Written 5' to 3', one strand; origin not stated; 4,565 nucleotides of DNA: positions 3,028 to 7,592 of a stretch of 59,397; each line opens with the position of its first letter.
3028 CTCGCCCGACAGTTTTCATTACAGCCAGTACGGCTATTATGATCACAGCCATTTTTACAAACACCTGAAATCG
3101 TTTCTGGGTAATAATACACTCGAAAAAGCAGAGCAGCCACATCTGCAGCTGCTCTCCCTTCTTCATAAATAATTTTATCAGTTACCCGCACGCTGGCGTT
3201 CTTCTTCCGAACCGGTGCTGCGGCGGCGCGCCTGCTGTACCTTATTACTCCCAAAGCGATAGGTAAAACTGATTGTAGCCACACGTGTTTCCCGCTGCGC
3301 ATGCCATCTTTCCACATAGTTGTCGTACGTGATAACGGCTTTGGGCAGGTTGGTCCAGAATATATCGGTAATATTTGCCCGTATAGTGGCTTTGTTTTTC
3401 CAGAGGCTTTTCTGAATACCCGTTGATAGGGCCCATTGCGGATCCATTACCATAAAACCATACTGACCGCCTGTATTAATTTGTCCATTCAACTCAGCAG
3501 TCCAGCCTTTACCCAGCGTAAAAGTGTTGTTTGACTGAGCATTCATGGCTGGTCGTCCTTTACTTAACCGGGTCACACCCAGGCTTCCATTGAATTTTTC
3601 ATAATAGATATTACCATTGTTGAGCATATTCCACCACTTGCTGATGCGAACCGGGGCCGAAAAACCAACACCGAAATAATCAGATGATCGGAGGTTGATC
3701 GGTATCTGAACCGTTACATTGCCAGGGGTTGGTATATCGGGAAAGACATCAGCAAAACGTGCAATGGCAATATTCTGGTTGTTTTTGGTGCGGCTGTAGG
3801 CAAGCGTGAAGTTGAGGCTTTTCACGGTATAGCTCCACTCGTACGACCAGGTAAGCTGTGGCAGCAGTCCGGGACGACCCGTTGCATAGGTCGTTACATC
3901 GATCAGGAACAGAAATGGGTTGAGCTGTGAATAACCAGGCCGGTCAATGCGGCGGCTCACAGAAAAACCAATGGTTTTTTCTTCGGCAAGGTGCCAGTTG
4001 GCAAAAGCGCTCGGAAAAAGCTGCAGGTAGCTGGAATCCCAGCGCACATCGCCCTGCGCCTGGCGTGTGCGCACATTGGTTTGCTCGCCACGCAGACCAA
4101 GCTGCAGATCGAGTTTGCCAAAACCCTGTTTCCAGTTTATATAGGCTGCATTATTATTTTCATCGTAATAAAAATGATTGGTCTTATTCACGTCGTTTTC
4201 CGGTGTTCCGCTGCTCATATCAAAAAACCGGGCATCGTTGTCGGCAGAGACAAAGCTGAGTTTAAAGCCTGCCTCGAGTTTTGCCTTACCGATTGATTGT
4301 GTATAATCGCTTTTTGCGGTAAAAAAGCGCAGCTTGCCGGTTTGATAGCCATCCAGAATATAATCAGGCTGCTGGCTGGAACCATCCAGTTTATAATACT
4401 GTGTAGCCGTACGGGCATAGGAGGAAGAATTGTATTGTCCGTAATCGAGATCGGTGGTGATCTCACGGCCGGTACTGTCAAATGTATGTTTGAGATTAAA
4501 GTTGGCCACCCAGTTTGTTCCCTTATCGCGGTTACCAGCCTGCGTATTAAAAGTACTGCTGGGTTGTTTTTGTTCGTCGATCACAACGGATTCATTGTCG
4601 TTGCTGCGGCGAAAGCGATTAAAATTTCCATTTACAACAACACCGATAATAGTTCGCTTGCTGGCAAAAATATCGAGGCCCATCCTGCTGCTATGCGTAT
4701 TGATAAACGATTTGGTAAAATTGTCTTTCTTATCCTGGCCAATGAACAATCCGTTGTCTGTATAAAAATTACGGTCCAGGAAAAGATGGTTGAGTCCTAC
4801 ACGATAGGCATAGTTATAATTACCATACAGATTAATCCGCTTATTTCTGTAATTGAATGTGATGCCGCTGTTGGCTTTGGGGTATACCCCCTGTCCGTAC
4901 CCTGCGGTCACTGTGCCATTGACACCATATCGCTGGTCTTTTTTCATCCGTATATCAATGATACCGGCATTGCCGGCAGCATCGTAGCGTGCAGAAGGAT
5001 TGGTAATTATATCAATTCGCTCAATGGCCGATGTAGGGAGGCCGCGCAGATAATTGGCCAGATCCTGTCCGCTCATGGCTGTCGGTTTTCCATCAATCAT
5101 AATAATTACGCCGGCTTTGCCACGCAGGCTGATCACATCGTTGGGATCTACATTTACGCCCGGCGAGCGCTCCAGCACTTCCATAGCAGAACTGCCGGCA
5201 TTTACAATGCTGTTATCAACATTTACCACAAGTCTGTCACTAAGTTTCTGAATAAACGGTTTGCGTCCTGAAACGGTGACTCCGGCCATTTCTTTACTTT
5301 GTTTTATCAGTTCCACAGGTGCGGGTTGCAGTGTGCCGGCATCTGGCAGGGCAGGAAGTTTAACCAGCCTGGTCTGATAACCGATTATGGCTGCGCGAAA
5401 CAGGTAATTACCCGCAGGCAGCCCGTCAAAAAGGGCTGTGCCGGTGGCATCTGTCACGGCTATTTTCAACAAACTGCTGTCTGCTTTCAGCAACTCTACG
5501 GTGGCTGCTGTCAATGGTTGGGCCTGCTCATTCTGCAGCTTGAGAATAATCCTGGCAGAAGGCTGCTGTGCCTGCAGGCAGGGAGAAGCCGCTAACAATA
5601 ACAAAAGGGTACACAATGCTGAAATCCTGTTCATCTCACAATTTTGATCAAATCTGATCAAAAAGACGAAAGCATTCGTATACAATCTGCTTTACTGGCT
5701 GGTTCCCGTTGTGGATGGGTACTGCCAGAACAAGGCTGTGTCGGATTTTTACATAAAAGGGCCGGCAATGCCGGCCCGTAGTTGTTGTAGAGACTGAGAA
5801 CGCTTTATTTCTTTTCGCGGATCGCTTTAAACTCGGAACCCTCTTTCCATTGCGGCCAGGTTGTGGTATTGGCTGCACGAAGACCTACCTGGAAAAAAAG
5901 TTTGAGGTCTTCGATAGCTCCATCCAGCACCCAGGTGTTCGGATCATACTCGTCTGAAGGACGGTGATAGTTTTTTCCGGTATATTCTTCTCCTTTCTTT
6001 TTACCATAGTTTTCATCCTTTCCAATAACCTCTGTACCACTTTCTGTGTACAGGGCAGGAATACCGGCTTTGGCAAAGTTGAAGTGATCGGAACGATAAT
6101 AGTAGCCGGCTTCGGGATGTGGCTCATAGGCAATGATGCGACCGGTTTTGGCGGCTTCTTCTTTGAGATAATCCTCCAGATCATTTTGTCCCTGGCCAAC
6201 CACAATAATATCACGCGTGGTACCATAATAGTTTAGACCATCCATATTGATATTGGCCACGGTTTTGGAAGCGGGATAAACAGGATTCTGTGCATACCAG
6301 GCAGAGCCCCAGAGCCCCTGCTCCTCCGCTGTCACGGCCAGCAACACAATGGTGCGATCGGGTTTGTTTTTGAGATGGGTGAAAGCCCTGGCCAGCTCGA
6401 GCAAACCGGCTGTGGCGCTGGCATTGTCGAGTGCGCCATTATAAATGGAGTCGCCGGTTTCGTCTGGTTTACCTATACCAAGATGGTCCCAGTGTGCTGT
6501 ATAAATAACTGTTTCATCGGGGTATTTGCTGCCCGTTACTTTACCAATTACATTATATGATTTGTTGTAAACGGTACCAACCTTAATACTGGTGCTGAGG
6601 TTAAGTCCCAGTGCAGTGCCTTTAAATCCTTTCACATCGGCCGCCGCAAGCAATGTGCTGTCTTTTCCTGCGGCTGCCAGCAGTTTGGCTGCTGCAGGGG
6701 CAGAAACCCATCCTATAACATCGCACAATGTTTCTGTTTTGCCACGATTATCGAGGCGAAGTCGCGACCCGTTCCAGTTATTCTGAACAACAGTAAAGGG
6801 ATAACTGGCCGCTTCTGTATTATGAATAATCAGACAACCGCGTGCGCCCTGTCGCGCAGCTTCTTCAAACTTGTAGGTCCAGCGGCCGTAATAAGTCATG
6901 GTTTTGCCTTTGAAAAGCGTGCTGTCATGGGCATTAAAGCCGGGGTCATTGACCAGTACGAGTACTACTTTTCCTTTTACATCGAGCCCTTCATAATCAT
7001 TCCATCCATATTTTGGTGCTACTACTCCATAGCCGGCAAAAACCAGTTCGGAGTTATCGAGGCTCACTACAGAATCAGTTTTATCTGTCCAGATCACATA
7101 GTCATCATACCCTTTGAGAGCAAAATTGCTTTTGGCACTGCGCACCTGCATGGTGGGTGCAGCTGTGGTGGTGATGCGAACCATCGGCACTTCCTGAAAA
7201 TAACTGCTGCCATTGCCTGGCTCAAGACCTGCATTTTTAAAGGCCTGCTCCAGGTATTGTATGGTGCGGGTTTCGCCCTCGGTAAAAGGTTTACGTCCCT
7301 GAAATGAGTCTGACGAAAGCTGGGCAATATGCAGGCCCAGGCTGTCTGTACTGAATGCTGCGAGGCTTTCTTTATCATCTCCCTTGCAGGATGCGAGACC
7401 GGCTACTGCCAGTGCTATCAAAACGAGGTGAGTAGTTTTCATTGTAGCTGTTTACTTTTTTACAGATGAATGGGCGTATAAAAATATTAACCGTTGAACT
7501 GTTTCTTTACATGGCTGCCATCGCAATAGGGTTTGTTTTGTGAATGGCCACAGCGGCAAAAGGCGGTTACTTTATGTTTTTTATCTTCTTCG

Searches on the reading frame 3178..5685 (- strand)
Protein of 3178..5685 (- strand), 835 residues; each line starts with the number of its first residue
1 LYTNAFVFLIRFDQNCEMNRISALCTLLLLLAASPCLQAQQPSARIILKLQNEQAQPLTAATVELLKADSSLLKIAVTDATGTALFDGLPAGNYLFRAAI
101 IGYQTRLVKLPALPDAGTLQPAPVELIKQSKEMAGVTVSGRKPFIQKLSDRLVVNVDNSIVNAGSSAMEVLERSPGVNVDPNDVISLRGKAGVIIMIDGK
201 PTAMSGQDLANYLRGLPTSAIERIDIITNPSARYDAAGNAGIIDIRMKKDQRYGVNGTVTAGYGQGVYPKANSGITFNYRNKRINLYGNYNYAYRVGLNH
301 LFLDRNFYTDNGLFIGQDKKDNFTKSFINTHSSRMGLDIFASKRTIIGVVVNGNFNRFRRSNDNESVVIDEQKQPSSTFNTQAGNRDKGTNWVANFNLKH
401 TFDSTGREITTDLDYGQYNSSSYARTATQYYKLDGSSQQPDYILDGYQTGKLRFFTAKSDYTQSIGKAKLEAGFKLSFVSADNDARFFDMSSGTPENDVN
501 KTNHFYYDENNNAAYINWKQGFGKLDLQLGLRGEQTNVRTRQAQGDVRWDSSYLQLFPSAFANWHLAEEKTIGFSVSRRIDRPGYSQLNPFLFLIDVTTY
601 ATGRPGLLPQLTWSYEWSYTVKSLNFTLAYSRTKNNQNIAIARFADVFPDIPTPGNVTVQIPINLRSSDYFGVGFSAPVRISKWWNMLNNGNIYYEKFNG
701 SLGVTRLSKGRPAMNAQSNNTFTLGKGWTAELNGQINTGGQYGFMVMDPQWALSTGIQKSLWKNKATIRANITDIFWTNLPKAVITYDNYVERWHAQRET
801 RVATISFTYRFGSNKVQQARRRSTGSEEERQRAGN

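Call 36: search_protein_families(library=pfam, proteins=[window:3178-5685:-], max_evalue=0.00001)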
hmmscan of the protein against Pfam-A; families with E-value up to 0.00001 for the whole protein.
window:3178-5685:- (835 aa): 4 families
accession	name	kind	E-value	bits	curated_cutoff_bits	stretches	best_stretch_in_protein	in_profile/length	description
PF14905.12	OMP_b-brl_3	-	1.5e-97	327.7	27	1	400-809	1-408/408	Outer membrane protein beta-barrel family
PF00593.30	TonB_dep_Rec_b-barrel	-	3.4e-08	34.2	27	1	352-743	18-396/436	TonB dependent receptor-like, beta-barrel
PF13620.12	CarboxypepD_reg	-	1.8e-07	31.9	32.3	1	52-108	8-64/82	Carboxypeptidase regulatory-like domain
PF07715.20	Plug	-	5.8e-07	30.4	23.9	1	164-241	22-106/107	TonB-dependent Receptor Plug Domain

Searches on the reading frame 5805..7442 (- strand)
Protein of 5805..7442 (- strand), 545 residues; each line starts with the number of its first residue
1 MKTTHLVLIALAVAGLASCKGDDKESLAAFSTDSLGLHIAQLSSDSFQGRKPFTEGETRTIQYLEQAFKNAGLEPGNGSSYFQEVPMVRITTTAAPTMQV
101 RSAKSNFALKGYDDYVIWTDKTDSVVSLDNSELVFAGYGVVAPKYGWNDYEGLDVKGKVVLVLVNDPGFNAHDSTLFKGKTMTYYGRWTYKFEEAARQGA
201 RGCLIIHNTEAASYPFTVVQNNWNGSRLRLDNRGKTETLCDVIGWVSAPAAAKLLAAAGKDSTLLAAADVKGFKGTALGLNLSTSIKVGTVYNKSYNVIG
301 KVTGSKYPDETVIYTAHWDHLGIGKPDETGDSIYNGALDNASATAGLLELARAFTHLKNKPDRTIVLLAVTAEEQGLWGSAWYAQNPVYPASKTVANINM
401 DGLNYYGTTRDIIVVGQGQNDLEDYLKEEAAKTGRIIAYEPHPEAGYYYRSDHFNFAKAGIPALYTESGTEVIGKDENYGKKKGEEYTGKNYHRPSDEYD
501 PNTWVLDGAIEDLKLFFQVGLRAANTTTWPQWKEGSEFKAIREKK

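Call 36: search_protein_families(library=pfam, proteins=[window:5805-7442:-], max_evalue=0.00001)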
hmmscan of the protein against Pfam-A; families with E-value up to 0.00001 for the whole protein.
window:5805-7442:- (545 aa): 1 family
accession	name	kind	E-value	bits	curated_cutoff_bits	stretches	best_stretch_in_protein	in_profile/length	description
PF04389.22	Peptidase_M28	-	3.4e-47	161.1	21.3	1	297-512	1-187/193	Peptidase family M28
